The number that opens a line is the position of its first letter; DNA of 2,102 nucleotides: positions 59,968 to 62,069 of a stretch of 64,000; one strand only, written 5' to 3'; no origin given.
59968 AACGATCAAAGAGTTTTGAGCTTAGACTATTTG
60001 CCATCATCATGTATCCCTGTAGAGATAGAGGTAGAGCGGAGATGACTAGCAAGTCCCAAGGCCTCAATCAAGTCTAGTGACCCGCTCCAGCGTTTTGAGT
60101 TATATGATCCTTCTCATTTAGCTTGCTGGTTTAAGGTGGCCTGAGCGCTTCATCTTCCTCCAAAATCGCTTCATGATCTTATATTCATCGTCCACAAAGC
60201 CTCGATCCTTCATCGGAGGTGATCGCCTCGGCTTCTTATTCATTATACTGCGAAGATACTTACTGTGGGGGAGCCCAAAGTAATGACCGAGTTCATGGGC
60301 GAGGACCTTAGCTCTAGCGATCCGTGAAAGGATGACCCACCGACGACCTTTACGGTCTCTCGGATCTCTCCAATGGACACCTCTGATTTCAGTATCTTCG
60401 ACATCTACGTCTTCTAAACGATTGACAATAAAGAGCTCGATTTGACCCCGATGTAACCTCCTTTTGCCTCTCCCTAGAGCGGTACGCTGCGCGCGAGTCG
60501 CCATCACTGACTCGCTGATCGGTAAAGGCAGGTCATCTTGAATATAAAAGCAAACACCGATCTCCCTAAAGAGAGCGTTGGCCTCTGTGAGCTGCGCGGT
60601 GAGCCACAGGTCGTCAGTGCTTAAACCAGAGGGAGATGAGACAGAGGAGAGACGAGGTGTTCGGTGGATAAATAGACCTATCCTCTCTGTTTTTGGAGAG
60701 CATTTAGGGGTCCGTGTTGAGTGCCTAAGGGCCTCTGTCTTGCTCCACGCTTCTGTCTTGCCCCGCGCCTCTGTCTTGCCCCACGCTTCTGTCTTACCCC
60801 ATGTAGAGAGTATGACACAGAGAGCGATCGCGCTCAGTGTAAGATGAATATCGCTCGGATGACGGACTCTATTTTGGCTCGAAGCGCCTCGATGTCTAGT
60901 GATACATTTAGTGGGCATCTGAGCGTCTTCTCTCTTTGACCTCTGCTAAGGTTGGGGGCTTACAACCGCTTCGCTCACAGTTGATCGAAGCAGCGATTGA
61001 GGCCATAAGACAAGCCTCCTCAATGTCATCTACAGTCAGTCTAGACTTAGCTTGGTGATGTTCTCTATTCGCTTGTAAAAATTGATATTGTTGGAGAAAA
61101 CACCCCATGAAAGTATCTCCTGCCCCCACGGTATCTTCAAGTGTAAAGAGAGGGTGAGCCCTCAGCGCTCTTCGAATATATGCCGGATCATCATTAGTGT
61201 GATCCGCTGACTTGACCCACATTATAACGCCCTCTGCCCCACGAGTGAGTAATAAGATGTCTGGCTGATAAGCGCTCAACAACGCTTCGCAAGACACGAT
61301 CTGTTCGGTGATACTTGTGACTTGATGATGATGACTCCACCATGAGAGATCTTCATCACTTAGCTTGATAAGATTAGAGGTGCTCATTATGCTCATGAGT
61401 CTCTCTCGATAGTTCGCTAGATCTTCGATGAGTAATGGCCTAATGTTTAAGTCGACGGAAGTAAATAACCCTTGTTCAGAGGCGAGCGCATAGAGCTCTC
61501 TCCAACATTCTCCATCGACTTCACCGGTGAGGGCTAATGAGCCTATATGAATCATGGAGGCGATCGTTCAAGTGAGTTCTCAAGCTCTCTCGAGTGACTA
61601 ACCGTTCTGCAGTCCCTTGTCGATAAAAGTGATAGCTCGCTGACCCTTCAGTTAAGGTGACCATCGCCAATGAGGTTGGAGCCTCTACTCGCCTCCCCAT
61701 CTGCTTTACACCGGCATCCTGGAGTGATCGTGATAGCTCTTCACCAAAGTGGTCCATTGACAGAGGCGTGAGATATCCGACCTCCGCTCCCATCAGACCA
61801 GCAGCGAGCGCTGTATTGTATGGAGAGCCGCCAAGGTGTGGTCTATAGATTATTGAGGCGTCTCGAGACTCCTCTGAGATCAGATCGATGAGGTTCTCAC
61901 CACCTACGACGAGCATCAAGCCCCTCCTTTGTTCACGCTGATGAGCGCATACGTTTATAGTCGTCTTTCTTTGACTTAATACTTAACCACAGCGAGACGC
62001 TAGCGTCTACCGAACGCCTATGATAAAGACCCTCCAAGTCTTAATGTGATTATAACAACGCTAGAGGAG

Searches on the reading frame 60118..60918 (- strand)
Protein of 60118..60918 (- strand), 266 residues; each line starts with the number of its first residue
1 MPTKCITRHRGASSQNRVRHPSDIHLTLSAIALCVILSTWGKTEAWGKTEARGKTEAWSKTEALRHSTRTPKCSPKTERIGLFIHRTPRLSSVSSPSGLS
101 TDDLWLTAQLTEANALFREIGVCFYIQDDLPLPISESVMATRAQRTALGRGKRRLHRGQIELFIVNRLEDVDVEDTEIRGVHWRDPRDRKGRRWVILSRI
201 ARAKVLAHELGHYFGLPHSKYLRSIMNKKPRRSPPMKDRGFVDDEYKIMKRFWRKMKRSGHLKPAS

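Call 28: search_protein_families(library=pfam, proteins=[window:60118-60918:-], max_evalue=0.001)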
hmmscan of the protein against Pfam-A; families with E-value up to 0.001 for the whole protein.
window:60118-60918:- (266 aa): 1 family
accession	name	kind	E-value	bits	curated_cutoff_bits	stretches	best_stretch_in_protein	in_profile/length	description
PF00413.30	Peptidase_M10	-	1.1e-05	25.8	24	1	200-230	106-136/159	Matrixin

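Call 35: find_encoding_contigs(protein=window:60118-60918:-, flank=3000, max_places=8)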
Protein window:60118-60918:- (266 aa): 3 contigs read that carry it; 3 places shown.
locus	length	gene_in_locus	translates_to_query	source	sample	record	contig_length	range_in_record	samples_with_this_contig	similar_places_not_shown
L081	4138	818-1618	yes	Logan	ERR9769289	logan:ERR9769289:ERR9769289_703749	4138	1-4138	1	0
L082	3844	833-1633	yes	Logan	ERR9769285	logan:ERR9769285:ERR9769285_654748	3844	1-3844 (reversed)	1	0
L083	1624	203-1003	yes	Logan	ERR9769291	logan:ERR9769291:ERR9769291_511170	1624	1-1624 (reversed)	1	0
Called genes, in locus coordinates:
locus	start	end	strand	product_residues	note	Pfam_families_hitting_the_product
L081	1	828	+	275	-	?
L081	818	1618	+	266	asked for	-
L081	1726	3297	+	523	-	-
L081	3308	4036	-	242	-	PF00149:Metallophos, PF12850:Metallophos_2 (faint)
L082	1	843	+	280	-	?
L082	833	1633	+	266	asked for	-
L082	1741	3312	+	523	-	-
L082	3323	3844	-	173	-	?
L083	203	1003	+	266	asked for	-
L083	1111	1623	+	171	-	?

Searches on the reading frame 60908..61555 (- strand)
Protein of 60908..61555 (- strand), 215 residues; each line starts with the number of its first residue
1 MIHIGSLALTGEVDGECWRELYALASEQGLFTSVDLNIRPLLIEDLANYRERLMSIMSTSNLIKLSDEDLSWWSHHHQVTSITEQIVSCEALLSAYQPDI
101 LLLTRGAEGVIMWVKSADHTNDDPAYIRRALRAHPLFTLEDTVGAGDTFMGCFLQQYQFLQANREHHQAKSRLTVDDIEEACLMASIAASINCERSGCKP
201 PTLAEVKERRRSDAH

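Call 28: search_protein_families(library=pfam, proteins=[window:60908-61555:-], max_evalue=0.001)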
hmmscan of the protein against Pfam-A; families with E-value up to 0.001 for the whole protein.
window:60908-61555:- (215 aa): 1 family
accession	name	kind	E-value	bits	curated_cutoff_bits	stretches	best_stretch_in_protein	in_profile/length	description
PF00294.29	PfkB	-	3e-16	60.1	25.8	1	2-201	133-298/302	pfkB family carbohydrate kinase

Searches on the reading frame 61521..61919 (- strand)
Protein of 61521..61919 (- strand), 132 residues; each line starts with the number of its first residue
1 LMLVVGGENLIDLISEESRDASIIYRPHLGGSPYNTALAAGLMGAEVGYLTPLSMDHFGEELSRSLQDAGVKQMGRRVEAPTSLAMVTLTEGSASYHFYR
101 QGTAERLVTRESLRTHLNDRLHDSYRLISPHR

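Call 28: search_protein_families(library=pfam, proteins=[window:61521-61919:-], max_evalue=0.001)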
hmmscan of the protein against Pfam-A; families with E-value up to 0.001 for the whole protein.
window:61521-61919:- (132 aa): 1 family
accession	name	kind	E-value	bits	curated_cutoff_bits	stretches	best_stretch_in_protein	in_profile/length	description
PF00294.29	PfkB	-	2.1e-10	40.9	25.8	1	5-108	6-117/302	pfkB family carbohydrate kinase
